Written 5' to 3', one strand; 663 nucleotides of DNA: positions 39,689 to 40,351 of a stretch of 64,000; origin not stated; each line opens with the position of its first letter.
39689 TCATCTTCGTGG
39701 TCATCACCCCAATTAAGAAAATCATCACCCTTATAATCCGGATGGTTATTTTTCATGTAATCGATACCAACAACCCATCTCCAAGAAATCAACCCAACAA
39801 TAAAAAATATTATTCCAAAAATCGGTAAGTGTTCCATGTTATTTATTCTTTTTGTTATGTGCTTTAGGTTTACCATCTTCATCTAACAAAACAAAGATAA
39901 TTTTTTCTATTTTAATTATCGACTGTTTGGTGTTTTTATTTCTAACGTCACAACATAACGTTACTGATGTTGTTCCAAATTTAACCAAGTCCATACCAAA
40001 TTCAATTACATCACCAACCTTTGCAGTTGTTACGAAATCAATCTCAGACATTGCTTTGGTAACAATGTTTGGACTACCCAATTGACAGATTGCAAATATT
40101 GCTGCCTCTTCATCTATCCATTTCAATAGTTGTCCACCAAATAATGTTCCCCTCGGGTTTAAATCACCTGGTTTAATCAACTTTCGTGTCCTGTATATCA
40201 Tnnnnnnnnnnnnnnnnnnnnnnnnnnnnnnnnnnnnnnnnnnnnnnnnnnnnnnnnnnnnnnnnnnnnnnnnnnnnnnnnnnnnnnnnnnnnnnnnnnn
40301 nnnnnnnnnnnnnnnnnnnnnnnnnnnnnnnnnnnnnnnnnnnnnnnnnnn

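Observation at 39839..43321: Co-oriented cluster of small-molecule enzymes: acyl-CoA thioesterase, HAD phosphatase, AdoMetDC-fold pyruvoyl decarboxylase, cytidylyl/adenylyl-transferase, HExxH protein, membrane protein, mini C5-methyltransferase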

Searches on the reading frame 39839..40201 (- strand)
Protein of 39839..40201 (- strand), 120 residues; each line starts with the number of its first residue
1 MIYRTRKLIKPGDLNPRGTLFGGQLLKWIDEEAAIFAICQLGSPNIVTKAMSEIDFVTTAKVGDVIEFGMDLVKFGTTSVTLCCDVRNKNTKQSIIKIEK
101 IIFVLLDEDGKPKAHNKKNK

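Call 3: search_protein_families(library=pfam, proteins=[window:39839-40201:-], max_evalue=0.01)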
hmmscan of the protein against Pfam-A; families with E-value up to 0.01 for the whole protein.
window:39839-40201:- (120 aa): 1 family
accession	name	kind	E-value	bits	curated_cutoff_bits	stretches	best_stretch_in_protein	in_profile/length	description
PF03061.28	4HBT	-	1.4e-13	51.4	20.6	1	18-93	2-77/79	Thioesterase superfamily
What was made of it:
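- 39839..40201 (-): TE120: hotdog-fold (4HBT) acyl-CoA thioesterase of the YciA/ACOT type. Variable accessory gene, present in 13 of 51 related loci. Pfam 4HBT 1.4e-13 (call 3).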

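Call 4: search_protein_families(library=phrogs, proteins=[window:39839-40201:-], max_evalue=0.001)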
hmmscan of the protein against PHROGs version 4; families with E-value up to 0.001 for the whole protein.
window:39839-40201:- (120 aa): 1 family
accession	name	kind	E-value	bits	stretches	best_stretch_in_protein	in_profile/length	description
phrog_18230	-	unknown function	4.1e-37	128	1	2-118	2-123/127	-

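Call 11: search_protein_families(library=ncbifam, proteins=[window:39839-40201:-], max_evalue=0.01)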
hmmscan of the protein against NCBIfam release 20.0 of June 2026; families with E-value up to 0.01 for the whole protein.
window:39839-40201:- (120 aa): 2 families
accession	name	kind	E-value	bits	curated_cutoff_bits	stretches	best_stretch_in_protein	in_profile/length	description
NF007970.0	PRK10694.1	equivalog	1.8e-09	37.5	162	1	6-114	15-128/133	acyl-CoA thioester hydrolase YciA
TIGR02799.1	thio_ybgC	equivalog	0.0085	16.4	141.35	0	52-116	58-120/126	tol-pal system-associated acyl-CoA thioesterase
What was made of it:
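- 39839..40201 (-): Below the YciA equivalog cut-off (call 11).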

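Call 44: search_dna_similar(query=window:39839-40201:-, collection=phages, mode=protein, max_rows=30, max_evalue=0.001)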
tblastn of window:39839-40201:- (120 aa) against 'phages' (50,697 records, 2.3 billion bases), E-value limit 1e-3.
Records with a match: 12; places in all: 12; records where one place covers at least 80% of the query: 12.
Best place of each record, by identity: 60-80% 1; <60% 11.
By first word of the organism name: Xanthomonas 2; Stenotrophomonas 2; Flavobacterium 2; uncultured 2; Staphylococcus 2; Listeria 2.
By host as written in the record: Flavobacterium sp. LMO8 2; - 2; Listeria monocytogenes 2; Xanthomonas citri 1; Xanthomonas oryzae pv. oryzae 1; Stenotrophomonas maltophilia SRM01 1; Stenotrophomonas maltophilia 1; Staphylococcus aureus 23EV612 1; and 1 more.
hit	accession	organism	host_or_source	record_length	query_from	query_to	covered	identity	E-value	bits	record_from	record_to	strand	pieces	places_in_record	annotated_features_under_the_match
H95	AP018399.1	Xanthomonas phage XacN1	Xanthomonas citri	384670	1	115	96%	60.9%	1e-42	153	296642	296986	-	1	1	acyl-CoA thioesterase | predicted ORF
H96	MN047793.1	Xanthomonas phage Xoo-sp13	Xanthomonas oryzae pv. oryzae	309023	1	119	99%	56.3%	2e-39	144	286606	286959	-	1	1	acyl-CoA thioesterase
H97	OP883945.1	Stenotrophomonas phage CM1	Stenotrophomonas maltophilia SRM01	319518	1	115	96%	54.3%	2e-36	135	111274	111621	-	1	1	record has no annotation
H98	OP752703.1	Stenotrophomonas phage RAS14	Stenotrophomonas maltophilia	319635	1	115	96%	54.3%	2e-36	135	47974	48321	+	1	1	cytosolic long-chain acyl-CoA thioester hydrolase family protein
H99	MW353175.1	Flavobacterium phage vB_FspM_immuto_2-6A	Flavobacterium sp. LMO8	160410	9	120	93%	35.9%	5e-12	66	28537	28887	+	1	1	hydrolase/thioesterase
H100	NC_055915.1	Flavobacterium phage vB_FspM_immuto_2-6A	Flavobacterium sp. LMO8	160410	9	120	93%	35.9%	5e-12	66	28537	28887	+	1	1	hydrolase/thioesterase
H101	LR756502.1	uncultured phage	metagenomic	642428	9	112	87%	38.3%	9e-13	69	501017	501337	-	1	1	record has no annotation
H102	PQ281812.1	Staphylococcus phage phiSabovST1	Staphylococcus aureus 23EV612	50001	3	113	93%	34.2%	1e-12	68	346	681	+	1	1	hypothetical protein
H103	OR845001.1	Staphylococcus phage SA 1306 Kay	Staphylococcus aureus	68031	3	113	93%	34.2%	1e-12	68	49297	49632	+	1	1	record has no annotation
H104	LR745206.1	uncultured phage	metagenomic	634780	10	115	88%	32.4%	6e-4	44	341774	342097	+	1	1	record has no annotation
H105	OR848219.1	Listeria phage LM 4-14-1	Listeria monocytogenes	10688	1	111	93%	28.1%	5e-4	44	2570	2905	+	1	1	record has no annotation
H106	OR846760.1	Listeria phage LM 4-11-1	Listeria monocytogenes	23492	1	111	93%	28.1%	5e-4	44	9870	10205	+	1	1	record has no annotation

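Call 45: get_annotated_region(hit=H95, flank=6000)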
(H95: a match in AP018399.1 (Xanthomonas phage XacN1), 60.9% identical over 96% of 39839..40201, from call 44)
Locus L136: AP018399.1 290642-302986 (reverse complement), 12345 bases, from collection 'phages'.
description: Xanthomonas phage XacN1 DNA, complete genome.
organism: Xanthomonas phage XacN1 (NCBI taxid 2042251)
taxonomy: Viruses; Duplodnaviria; Heunggongvirae; Uroviricota; Caudoviricetes
host: Xanthomonas citri; source: -; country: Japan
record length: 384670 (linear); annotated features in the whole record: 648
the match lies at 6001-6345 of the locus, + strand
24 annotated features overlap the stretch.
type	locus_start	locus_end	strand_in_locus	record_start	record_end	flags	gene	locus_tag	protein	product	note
CDS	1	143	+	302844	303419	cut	-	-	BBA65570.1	hypothetical protein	ORF422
CDS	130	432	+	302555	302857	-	-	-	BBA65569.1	predicted ORF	ORF421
CDS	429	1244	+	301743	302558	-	-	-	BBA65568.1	DUF4343 domain containing protein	ORF420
CDS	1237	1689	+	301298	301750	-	-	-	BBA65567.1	hypothetical protein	ORF419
CDS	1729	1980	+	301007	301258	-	-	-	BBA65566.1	hypothetical protein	ORF418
CDS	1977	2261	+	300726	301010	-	-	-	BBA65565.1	predicted ORF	ORF417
CDS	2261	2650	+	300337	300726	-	-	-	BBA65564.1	predicted ORF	ORF416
CDS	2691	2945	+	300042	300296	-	-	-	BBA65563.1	hypothetical protein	ORF415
CDS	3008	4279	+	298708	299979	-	-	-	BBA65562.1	poly (ADP-ribose) polymerase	ORF414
CDS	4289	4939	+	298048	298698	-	-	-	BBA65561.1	von Willebrand factor type A domain containing protein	ORF413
CDS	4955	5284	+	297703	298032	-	-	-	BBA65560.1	hypothetical protein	ORF412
CDS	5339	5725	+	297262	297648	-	-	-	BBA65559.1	predicted ORF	ORF411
CDS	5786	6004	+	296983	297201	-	-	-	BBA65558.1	predicted ORF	ORF410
CDS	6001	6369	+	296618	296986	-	-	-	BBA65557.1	acyl-CoA thioesterase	ORF409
CDS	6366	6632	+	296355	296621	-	-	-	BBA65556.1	predicted ORF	ORF408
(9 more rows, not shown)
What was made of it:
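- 39839..40201 (-): 54-61% identical to the thioesterases of Xanthomonas/Stenotrophomonas jumbo phages XacN1, Xoo-sp13 and RAS14, where the gene sits in a different context (calls 44, 45).
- Closest known: YciA/ACOT-type acyl-CoA thioesterases of jumbo phages XacN1. Different: In XacN1 the neighbours are unrelated: a PARP, a vWA protein, an ATPase and GMP reductase (call 45).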

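Call 53: search_protein_families(library=padloc, proteins=[window:39839-40201:-], max_evalue=0.01)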
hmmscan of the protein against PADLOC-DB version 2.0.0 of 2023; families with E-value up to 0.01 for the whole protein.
window:39839-40201:- (120 aa): 0 families

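Call 74: search_solved_structures(query=window:39839-40201:-, max_evalue=0.001, show_alignments=1)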
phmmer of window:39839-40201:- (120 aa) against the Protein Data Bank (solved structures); distinct sequences matched with E-value up to 0.001: 18.
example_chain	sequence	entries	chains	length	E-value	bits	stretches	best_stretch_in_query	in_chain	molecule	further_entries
2gvh_A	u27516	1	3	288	1.9e-16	63.9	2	7-83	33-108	AGR_L_2016p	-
1vpm_A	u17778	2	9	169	1.2e-13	54.9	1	7-114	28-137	acyl-CoA hydrolase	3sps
5egl_A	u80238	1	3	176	1.4e-13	54.7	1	3-113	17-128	Acyl CoA Hydrolase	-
4ncp_A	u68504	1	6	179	1.5e-13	54.6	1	3-113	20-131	Uncharacterized protein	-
3b7k_A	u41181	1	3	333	1.5e-13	54.6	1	8-115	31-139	Acyl-coenzyme A thioesterase 12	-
4mob_A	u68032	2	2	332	1.5e-13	54.5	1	8-115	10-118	Acyl-coenzyme A thioesterase 12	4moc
5hz4_A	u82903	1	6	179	6.3e-13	52.6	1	3-113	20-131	Thioesterase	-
5egj_A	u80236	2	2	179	1.9e-12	51.1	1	3-113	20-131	Acyl CoA Hydrolase | Thioesterase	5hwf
5egk_A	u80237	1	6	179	2e-12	51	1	3-113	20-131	Acyl CoA Hydrolase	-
3d6l_A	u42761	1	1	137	1.2e-08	38.8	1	8-90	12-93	Putative hydrolase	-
2eis_A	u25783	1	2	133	2.5e-08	37.7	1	9-112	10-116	Hypothetical protein TTHB207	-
4zv3_A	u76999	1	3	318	2.9e-08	37.5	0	7-91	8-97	Cytosolic acyl coenzyme A thioester hydrolase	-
6vfy_D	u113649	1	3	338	3.7e-08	37.2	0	7-91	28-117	Cytosolic acyl coenzyme A thioester hydrolase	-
1yli_A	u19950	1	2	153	5.7e-07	33.4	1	5-93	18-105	Putative acyl-CoA thioester hydrolase HI0827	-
5dm5_A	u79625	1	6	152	1.3e-06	32.2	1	6-113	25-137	Putative acyl-CoA thioester hydrolase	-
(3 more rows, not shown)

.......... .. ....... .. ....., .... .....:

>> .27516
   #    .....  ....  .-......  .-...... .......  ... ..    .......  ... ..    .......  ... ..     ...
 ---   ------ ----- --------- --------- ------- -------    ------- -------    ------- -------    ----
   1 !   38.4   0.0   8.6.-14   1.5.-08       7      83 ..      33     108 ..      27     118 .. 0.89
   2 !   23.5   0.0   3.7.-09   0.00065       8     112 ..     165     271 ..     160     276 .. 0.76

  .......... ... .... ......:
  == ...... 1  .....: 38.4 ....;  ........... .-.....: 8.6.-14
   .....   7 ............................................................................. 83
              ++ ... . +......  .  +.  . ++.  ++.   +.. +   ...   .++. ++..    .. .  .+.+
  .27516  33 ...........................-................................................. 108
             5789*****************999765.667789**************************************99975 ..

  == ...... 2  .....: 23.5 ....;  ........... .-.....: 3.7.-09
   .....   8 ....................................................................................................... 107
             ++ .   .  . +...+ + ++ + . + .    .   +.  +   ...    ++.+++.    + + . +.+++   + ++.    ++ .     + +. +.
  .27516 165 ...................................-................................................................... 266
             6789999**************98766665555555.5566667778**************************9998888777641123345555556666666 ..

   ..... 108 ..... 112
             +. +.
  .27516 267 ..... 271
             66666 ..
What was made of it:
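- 39839..40201 (-): PDB acyl-CoA hydrolases and ACOT12 at 1e-13 to 1e-16, with the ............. motif (call 74).
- Closest known: YciA/ACOT-type acyl-CoA thioesterases of jumbo phages XacN1. Same: 54-61% identity, same length, hotdog fold (calls 44, 74).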
